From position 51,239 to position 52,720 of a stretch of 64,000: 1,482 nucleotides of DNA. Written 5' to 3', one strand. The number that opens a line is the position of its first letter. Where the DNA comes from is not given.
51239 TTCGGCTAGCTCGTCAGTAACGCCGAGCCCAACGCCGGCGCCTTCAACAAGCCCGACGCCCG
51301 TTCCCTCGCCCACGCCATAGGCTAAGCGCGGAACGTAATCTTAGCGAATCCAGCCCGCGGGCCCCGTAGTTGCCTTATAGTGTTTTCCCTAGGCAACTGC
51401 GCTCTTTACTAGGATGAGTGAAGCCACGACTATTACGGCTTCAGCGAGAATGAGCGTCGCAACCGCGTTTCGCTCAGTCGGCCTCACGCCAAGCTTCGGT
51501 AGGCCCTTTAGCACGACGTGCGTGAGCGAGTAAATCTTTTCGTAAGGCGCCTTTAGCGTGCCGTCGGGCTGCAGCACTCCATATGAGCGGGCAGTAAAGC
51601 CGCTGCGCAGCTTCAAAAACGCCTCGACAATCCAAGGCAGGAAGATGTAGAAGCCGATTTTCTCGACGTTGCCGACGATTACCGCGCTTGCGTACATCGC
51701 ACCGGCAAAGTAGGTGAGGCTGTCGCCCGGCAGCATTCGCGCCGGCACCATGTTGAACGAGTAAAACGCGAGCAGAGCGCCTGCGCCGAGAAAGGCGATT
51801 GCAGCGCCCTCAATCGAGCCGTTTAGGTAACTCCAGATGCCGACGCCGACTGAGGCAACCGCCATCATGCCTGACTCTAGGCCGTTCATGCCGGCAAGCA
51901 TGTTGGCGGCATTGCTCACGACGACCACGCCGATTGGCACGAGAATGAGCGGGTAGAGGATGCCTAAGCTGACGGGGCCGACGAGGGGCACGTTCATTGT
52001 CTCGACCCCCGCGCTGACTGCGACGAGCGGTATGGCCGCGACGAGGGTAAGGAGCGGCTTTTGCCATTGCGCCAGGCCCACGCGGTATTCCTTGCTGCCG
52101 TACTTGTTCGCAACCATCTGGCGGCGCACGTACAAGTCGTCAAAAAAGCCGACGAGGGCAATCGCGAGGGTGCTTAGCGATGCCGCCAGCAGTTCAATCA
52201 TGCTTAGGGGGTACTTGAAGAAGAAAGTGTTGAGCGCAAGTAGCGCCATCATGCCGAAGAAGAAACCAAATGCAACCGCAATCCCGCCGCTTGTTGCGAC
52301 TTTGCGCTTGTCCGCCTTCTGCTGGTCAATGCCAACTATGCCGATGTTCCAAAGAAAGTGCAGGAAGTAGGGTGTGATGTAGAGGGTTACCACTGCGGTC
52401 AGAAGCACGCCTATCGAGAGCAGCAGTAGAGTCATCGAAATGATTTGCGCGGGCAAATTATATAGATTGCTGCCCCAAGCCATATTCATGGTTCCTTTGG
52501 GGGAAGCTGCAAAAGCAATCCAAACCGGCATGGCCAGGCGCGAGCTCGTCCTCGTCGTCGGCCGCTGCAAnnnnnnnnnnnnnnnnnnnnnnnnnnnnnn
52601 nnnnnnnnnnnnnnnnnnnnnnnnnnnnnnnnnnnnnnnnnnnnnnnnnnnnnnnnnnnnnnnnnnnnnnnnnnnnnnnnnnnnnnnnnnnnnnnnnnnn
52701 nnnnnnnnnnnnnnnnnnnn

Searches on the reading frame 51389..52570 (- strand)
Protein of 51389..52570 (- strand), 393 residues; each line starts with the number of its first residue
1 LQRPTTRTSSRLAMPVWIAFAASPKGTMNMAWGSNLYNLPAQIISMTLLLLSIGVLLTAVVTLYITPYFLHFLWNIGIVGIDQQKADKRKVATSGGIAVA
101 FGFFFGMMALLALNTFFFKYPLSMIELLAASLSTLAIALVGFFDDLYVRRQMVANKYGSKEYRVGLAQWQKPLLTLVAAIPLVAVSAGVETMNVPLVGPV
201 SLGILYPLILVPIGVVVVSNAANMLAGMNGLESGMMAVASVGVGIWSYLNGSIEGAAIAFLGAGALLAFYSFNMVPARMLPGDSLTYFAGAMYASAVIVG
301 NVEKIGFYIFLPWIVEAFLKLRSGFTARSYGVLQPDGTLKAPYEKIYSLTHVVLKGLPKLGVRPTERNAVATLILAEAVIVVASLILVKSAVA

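Call 5: search_protein_families(library=pfam, proteins=[window:51389-52570:-], max_evalue=0.01)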
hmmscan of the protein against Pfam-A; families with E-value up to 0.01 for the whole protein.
window:51389-52570:- (393 aa): 1 family
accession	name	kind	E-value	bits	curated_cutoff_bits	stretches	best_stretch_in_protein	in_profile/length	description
PF00953.26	Glycos_transf_4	-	4.2e-30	105.3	27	1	128-300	2-159/160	Glycosyl transferase family 4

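Call 6: search_protein_families(library=ncbifam, proteins=[window:51389-52570:-], max_evalue=0.01)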
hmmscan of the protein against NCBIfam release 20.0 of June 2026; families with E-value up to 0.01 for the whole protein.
window:51389-52570:- (393 aa): 2 families
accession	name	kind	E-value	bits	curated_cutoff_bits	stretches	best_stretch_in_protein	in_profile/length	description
NF053644.1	MraY_archaea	equivalog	2.5e-15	56.7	450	1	190-306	166-281/340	pseudomurein biosynthesis MraY family phospho-N-acetylmuramoyl-pentapeptide-transferase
TIGR00445.1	mraY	equivalog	5.3e-07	29.4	192.05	1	85-302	29-247/321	phospho-N-acetylmuramoyl-pentapeptide-transferase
